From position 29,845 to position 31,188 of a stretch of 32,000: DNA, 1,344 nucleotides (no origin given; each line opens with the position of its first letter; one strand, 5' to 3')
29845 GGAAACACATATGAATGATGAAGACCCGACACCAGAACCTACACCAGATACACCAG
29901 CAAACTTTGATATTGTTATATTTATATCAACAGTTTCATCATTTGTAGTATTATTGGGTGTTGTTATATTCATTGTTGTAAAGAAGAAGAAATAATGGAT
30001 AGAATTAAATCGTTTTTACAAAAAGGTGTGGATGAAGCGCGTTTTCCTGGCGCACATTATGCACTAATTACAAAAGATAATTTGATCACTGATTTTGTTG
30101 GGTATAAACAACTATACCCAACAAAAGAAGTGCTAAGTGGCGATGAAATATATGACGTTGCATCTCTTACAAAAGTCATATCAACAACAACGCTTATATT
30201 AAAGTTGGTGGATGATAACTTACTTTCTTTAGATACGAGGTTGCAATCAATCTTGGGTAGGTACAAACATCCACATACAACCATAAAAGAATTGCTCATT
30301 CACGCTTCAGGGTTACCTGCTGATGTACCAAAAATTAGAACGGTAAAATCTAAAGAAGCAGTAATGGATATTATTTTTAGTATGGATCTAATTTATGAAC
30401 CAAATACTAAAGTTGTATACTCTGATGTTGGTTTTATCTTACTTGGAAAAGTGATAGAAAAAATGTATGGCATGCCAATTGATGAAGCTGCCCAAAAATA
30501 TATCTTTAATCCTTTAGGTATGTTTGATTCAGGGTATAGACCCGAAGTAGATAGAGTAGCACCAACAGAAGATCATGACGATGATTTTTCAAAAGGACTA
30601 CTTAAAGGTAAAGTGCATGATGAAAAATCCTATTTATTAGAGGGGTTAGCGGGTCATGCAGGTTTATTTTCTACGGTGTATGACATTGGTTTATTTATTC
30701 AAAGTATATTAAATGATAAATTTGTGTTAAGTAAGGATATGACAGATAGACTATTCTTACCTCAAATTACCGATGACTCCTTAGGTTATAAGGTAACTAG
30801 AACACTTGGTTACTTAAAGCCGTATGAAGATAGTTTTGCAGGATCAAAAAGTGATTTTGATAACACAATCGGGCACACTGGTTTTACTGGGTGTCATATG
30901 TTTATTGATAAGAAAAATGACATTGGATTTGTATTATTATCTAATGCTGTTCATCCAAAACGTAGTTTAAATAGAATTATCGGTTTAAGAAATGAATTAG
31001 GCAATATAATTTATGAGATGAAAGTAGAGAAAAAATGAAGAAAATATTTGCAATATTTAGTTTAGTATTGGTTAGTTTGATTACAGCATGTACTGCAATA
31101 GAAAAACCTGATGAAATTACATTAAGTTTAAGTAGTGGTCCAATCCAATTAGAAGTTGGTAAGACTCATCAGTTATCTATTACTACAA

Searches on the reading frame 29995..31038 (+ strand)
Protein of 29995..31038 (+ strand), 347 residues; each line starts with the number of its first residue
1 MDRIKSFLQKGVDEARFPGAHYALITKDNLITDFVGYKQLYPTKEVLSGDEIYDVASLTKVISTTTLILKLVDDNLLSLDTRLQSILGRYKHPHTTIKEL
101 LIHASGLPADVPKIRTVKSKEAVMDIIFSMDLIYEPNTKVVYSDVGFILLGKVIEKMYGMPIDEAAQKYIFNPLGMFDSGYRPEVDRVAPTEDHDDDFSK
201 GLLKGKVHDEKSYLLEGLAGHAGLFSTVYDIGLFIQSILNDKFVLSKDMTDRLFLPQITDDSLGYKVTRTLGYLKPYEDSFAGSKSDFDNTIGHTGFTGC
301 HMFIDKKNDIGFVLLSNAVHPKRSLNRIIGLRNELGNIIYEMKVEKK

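Call 3: search_protein_families(library=pfam, proteins=[window:29995-31038:+])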
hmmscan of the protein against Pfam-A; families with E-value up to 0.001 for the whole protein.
window:29995-31038:+ (347 aa): 1 family
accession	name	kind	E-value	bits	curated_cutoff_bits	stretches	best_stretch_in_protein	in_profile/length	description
PF00144.29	Beta-lactamase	-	7.7e-46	157.2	27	1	6-324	3-316/329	Beta-lactamase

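Call 5: search_protein_families(library=ncbifam, proteins=[window:29995-31038:+])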
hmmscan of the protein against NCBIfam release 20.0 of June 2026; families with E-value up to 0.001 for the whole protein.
window:29995-31038:+ (347 aa): 21 families
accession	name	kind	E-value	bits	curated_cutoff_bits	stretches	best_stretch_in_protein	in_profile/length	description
NF002968.0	PRK03642.1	equivalog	2.1e-36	125.7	385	1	3-320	42-397/432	penicillin binding protein PBP4B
NF007943.0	PRK10662.1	equivalog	1.1e-13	50.5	266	1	46-252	78-284/380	D-alanyl-D-alanine-carboxypeptidase/endopeptidase AmpH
NF052559.1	MthAcHydAcmB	equivalog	5e-11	42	550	1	127-242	160-273/391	methyl acetate hydrolase AcmB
NF033085.1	bla_class_C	equivalog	1.6e-08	33.8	415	1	12-178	16-182/356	class C beta-lactamase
NF038269.1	lipase_LipE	equivalog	8.4e-07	28.4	750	1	53-180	88-221/407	lipase LipE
NF033698.1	blaCSA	exception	1.4e-06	27.5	884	1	43-178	64-199/375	CSA family class C beta-lactamase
NF033159.0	blaPAC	exception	1e-05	24.6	850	1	92-180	120-206/380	PAC family class C beta-lactamase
NF009622.0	PRK13128.1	equivalog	2e-05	23.3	443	1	15-186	20-197/518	D-aminopeptidase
NF012173.1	CMY2-MIR-ACT-EC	exception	2.1e-05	23.5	680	1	103-256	133-275/380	CMY2/MIR/ACT/EC family class C beta-lactamase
NF038366.1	blaSFDC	exception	3.1e-05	23.2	840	1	102-178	132-206/382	SFDC family class C beta-lactamase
NF000185.2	BlaEC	exception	3.5e-05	22.9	850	1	102-253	128-268/377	BlaEC family class C beta-lactamase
NF000397.2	blaACC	exception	8.4e-05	21.7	850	1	5-182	35-211/385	ACC family cephalosporin-hydrolyzing class C beta-lactamase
NF040478.1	blaLAQ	exception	9.9e-05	21.4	850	0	99-242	128-260/380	LAQ family class C beta-lactamase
NF033700.1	blaCMA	exception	0.00013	21.1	887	1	47-178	68-199/375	CMA family class C beta-lactamase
NF033575.1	blaRHO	exception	0.00017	20.7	825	0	48-176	75-202/380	RHO family class C beta-lactamase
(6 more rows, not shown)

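Call 57: find_encoding_contigs(protein=window:29995-31038:+, flank=10000, max_places=2)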
Protein window:29995-31038:+ (347 aa): 18 contigs read that carry it; 2 places shown.
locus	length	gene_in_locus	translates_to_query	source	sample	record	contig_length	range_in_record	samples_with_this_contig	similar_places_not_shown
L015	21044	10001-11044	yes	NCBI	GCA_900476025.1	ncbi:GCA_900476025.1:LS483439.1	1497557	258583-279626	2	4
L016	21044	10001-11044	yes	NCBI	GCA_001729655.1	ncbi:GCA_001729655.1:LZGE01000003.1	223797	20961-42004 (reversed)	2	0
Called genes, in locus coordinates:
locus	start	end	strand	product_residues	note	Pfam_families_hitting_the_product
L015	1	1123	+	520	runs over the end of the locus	PF09992:NAGPA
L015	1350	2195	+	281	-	PF01418:HTH_6, PF13580:SIS_2 (faint), PF01380:SIS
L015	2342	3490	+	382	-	PF03702:AnmK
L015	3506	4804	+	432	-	PF02056:Glyco_hydro_4, PF11975:Glyco_hydro_4C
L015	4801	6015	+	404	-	PF02638:GHL10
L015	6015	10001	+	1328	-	PF02638:GHL10, PF14871:GHL6 (faint), PF13290:CHB_HEX_C_1 (faint), PF02638:GHL10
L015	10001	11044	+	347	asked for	PF00144:Beta-lactamase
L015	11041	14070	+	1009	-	PF02368:Big_2, PF21461:HL_N-beta (faint), PF21764:Invasin_D4 (faint), PF22359:Big-like (faint), PF02368:Big_2, PF13229:Beta_helix (weak), PF02368:Big_2 (weak), PF01510:Amidase_2, +2 more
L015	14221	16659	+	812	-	-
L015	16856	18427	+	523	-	PF16403:Bact_surface_Ig-like, PF07523:Big_3 (weak), PF01547:SBP_bac_1 (weak)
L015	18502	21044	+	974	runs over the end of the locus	PF01547:SBP_bac_1, PF13416:SBP_bac_8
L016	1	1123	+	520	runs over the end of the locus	PF09992:NAGPA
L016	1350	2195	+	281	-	PF01418:HTH_6, PF13580:SIS_2 (faint), PF01380:SIS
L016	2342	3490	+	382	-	PF03702:AnmK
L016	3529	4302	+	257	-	PF02056:Glyco_hydro_4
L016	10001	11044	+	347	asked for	PF00144:Beta-lactamase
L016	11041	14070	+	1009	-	PF02368:Big_2, PF21461:HL_N-beta (faint), PF21764:Invasin_D4 (faint), PF22359:Big-like (faint), PF02368:Big_2, PF13229:Beta_helix (weak), PF02368:Big_2 (weak), PF01510:Amidase_2, +2 more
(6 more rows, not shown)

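Call 71: search_protein_families(library=pfam, proteins=[L015:14221-16659:+], max_evalue=0.01)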
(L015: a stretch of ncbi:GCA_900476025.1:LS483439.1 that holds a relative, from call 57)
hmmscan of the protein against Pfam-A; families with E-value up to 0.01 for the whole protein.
L015:14221-16659:+ (812 aa): 1 family
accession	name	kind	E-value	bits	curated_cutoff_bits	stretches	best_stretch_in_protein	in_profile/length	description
PF19077.6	Big_13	-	0.0001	23.1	27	1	685-734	49-100/102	Bacterial Ig-like domain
